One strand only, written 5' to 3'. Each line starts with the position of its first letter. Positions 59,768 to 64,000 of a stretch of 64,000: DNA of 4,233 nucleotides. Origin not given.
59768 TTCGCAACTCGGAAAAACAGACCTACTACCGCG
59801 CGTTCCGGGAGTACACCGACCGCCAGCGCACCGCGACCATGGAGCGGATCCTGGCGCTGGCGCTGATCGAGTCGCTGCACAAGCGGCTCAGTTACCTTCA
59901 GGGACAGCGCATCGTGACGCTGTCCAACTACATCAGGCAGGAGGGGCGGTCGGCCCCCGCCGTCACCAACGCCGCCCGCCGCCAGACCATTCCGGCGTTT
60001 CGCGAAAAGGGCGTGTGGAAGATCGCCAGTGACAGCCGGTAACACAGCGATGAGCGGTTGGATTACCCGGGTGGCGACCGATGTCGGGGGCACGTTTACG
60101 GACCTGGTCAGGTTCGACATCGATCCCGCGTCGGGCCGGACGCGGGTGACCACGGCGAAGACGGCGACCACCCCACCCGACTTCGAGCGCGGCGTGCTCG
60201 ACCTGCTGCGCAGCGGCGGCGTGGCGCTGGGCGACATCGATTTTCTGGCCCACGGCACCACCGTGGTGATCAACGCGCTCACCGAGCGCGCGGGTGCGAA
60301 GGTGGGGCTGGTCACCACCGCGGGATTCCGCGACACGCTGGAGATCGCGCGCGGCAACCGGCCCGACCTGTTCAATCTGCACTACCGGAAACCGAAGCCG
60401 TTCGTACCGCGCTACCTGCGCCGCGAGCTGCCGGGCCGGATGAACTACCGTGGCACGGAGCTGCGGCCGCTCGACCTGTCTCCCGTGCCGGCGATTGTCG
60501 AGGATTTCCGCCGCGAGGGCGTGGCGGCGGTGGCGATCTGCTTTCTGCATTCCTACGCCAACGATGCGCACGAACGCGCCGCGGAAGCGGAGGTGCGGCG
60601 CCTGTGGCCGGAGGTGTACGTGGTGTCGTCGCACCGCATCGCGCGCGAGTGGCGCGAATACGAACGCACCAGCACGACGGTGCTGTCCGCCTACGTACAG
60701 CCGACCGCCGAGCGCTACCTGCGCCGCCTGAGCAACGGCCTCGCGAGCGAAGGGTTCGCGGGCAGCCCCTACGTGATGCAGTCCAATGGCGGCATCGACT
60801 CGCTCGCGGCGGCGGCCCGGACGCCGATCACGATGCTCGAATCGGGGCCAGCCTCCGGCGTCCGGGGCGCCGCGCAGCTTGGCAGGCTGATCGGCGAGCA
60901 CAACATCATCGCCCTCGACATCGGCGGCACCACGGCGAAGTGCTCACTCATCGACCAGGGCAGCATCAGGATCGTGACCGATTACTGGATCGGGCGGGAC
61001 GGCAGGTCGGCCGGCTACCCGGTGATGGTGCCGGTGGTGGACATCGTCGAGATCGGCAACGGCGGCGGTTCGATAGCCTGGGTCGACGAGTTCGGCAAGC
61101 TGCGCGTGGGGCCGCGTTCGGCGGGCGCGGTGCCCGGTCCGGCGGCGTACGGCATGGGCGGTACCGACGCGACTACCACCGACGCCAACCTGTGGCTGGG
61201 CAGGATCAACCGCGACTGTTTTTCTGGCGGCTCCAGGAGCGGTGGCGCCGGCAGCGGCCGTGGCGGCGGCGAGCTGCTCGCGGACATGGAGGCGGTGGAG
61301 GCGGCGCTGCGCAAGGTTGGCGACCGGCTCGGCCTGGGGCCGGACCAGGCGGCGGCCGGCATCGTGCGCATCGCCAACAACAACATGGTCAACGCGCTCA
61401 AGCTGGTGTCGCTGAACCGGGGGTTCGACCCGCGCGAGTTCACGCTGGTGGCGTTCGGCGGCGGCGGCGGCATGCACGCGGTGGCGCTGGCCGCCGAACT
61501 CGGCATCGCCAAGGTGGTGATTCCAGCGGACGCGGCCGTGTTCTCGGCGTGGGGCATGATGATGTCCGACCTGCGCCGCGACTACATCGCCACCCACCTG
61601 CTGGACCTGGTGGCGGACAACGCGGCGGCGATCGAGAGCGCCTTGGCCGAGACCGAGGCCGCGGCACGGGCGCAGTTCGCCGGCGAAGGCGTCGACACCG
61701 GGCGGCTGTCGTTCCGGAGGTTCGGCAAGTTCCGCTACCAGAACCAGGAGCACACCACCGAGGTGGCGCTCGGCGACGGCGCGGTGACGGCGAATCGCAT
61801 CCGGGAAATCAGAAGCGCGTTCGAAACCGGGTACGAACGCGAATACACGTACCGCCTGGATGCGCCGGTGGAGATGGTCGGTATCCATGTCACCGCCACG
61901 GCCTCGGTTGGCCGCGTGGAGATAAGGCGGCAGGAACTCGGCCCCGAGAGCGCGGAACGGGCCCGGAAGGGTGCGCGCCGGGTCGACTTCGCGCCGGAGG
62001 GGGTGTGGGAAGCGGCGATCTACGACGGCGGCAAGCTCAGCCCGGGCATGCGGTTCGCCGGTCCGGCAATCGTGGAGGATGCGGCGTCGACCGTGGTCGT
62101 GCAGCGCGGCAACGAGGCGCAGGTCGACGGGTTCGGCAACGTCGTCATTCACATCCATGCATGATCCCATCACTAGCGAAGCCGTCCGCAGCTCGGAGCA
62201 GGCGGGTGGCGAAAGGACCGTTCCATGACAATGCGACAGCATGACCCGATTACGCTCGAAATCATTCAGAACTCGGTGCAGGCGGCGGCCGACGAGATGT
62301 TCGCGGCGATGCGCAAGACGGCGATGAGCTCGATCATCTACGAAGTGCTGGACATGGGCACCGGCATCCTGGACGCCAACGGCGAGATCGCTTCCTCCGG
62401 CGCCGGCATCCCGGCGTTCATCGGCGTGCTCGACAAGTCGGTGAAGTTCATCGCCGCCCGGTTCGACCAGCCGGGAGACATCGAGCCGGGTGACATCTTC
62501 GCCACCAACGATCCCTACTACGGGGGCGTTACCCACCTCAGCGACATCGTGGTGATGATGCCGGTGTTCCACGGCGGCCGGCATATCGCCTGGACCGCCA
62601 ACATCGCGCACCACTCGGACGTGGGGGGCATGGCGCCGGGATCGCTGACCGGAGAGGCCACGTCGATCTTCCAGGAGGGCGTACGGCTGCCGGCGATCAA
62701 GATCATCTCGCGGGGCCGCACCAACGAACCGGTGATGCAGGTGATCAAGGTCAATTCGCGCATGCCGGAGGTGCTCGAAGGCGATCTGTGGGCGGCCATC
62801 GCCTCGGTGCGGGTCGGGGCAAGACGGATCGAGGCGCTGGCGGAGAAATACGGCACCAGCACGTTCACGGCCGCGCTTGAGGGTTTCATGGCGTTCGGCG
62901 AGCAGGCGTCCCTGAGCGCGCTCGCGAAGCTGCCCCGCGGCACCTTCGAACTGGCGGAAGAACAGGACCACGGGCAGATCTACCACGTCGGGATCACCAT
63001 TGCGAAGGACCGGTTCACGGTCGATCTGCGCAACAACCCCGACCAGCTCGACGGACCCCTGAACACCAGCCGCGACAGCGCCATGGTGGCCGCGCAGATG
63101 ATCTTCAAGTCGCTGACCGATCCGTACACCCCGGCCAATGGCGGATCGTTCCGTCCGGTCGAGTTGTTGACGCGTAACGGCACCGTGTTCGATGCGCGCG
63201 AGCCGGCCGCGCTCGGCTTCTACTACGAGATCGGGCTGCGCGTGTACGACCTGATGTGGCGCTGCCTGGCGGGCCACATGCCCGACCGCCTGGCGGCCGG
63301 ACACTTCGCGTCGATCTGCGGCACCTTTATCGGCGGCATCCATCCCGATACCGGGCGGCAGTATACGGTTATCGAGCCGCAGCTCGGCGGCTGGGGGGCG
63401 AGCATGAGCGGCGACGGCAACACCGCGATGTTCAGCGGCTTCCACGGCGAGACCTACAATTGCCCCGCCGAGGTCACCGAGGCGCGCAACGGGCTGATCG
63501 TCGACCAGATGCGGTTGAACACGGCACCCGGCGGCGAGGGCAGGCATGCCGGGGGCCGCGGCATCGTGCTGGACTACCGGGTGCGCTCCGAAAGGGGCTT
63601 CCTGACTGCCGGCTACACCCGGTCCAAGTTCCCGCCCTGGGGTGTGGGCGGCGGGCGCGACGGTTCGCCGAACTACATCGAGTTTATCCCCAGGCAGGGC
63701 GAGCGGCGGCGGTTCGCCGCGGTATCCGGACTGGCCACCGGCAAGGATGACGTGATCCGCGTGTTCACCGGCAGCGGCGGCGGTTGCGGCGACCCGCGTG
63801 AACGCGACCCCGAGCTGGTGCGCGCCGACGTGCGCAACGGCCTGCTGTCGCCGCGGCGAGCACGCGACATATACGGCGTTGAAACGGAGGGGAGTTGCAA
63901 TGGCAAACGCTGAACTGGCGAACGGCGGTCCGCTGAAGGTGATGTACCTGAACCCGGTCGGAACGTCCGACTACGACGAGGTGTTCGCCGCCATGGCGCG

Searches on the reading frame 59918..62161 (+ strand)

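Call 18: search_protein_families(library=pfam, proteins=[window:59918-62161:+], max_evalue=0.0001)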
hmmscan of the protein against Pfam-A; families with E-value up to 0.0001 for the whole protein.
window:59918-62161:+ (748 aa): 3 families
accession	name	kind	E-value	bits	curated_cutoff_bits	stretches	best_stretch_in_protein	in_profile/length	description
PF01968.24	Hydantoinase_A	-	1.1e-88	297.8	22.9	1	250-555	1-290/291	Hydantoinase/oxoprolinase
PF05378.19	Hydant_A_N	-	9.4e-47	159.4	25.2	1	51-228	1-174/176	Hydantoinase/oxoprolinase N-terminal region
PF19278.4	Hydant_A_C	-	3.5e-17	62.9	21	1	567-739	9-185/193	Hydantoinase/oxoprolinase C-terminal domain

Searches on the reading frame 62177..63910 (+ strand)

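Call 18: search_protein_families(library=pfam, proteins=[window:62177-63910:+], max_evalue=0.0001)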
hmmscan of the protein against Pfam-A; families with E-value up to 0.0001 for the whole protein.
window:62177-63910:+ (578 aa): 1 family
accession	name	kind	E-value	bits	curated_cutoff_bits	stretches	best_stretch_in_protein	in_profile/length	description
PF02538.19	Hydantoinase_B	-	1.4e-148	496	26.8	1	23-540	1-519/519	Hydantoinase B/oxoprolinase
